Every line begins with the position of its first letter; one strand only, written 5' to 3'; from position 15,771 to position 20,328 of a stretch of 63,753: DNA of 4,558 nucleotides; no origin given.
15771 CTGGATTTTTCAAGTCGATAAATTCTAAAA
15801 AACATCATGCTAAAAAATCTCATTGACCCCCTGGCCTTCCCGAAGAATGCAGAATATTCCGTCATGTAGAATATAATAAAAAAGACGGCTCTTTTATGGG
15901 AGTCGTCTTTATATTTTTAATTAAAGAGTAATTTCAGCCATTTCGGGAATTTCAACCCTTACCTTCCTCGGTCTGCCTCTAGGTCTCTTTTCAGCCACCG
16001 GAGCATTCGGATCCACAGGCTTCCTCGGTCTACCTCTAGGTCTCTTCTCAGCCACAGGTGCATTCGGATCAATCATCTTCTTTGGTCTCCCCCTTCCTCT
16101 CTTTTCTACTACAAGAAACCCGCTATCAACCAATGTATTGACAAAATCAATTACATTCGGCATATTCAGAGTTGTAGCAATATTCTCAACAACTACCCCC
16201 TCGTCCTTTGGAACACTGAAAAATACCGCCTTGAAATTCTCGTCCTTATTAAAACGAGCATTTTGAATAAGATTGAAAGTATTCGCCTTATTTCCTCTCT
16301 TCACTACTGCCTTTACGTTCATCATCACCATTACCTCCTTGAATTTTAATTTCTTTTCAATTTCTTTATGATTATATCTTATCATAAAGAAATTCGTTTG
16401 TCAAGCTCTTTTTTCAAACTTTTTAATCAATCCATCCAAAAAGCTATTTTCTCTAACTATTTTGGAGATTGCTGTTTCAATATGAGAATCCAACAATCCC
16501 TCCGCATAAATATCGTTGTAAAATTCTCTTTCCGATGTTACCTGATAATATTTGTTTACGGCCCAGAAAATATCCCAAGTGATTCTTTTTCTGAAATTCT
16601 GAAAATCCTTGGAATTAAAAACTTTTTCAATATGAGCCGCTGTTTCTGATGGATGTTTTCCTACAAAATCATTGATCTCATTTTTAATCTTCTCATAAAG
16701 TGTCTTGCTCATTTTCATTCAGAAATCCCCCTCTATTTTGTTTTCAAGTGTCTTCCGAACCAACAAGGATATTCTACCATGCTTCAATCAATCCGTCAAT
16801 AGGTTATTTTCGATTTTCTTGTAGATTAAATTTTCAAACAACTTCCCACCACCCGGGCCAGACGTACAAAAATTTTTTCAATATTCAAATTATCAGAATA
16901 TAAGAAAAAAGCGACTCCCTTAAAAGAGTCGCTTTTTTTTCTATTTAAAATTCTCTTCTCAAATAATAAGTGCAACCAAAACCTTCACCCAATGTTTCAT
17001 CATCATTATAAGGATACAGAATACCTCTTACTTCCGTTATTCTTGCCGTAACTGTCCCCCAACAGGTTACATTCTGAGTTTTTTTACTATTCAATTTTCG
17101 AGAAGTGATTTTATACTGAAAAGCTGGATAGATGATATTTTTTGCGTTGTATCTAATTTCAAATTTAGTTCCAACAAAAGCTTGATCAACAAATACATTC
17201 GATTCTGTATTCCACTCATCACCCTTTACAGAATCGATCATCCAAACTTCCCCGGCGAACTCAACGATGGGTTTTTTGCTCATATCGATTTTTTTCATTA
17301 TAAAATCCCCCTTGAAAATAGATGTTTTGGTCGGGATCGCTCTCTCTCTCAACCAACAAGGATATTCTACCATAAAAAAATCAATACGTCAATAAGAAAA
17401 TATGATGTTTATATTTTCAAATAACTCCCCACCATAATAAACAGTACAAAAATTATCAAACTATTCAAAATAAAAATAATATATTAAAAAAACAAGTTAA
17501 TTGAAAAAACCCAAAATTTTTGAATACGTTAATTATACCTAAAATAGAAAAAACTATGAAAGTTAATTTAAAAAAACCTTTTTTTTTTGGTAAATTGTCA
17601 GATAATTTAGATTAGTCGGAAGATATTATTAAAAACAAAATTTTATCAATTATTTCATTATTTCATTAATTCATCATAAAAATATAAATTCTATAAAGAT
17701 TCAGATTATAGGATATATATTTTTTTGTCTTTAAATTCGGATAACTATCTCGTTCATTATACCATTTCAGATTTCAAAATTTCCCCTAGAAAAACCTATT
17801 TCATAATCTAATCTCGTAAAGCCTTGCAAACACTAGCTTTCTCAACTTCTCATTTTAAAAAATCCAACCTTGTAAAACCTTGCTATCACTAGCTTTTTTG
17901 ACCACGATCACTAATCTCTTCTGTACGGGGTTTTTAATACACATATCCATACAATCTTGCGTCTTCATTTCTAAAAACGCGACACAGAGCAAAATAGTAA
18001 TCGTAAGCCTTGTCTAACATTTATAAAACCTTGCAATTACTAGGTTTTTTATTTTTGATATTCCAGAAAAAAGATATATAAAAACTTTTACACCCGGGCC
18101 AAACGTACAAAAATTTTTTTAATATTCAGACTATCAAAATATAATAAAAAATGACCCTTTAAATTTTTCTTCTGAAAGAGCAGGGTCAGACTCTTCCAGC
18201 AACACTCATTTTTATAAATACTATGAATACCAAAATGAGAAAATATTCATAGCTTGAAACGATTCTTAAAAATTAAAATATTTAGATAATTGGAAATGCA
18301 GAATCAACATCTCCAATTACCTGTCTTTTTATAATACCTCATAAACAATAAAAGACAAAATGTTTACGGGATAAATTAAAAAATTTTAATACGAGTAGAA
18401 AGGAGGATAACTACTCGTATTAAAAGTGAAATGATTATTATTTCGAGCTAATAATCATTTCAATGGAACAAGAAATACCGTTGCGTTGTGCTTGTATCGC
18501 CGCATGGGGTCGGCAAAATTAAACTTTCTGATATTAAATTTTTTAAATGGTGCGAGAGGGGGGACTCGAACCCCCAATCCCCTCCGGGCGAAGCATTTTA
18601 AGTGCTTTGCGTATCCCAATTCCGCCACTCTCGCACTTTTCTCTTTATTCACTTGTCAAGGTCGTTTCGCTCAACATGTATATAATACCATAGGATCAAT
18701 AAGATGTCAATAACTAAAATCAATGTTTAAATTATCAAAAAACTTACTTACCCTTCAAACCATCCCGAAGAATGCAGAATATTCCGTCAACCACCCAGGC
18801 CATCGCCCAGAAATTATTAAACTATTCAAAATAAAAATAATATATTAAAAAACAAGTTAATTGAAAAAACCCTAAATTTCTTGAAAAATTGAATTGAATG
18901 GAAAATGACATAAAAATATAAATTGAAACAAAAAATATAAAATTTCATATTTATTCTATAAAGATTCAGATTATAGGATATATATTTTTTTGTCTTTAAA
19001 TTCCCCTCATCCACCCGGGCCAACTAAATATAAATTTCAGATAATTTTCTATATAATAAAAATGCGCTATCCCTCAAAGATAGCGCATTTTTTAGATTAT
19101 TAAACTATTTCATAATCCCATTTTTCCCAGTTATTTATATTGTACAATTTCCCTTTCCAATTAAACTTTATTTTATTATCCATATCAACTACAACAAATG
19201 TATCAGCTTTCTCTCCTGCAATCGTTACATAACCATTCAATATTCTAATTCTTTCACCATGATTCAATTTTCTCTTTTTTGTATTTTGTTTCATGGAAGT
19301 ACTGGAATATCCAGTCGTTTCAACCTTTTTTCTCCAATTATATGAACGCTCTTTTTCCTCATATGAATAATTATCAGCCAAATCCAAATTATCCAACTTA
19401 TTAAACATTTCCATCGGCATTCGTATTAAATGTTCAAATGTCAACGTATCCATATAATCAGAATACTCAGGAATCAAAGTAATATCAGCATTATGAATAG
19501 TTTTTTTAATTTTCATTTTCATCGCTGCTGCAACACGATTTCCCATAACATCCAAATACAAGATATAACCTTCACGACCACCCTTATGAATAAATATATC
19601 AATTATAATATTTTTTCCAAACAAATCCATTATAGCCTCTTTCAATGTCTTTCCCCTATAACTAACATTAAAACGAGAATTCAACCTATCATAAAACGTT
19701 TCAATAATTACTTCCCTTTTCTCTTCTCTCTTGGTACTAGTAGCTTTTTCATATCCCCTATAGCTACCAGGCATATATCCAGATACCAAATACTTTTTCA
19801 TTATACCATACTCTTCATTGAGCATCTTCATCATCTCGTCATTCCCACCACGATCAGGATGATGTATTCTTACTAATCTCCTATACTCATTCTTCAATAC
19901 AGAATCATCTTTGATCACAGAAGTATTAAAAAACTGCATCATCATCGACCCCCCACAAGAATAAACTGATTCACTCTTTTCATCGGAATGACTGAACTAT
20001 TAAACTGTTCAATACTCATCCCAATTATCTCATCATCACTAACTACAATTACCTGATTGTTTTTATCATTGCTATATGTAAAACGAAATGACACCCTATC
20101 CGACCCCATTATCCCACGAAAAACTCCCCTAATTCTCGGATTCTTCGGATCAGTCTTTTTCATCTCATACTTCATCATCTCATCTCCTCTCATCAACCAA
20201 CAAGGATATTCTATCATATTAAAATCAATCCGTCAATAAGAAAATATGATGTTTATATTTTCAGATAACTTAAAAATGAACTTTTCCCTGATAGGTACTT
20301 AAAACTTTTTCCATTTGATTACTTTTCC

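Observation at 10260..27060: Integron-like array of 15 self-promoted accessory cassettes with no visible recombinase (candidate counter-defence island)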

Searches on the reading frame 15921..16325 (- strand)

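Call 17: search_protein_families(library=pfam, max_evalue=0.05, proteins=[window:15921-16325:-])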
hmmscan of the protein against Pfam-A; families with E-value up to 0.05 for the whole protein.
window:15921-16325:- (134 aa): 1 family
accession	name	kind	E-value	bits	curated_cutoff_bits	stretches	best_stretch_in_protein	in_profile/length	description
PF02178.24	AT_hook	-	2.5e-06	27.1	17.4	1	75-86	1-12/13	AT hook motif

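Call 79: search_protein_families(library=phrogs, max_evalue=0.001, proteins=[window:15921-16325:-])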
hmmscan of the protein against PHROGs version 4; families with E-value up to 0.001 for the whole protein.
window:15921-16325:- (134 aa): 0 families

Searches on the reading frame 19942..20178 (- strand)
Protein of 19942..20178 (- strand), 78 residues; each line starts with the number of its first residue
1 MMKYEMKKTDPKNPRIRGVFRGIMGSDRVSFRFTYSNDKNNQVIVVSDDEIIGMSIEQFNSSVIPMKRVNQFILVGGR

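Call 17: search_protein_families(library=pfam, max_evalue=0.05, proteins=[window:19942-20178:-])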
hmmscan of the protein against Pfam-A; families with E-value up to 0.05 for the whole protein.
window:19942-20178:- (78 aa): 1 family
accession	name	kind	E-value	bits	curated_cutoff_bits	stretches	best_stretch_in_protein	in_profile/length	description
PF16397.10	DUF5006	-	0.038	13.6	34.1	1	28-74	123-167/263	Domain of unknown function (DUF5006)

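Call 79: search_protein_families(library=phrogs, max_evalue=0.001, proteins=[window:19942-20178:-])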
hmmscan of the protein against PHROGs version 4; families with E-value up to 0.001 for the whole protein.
window:19942-20178:- (78 aa): 0 families
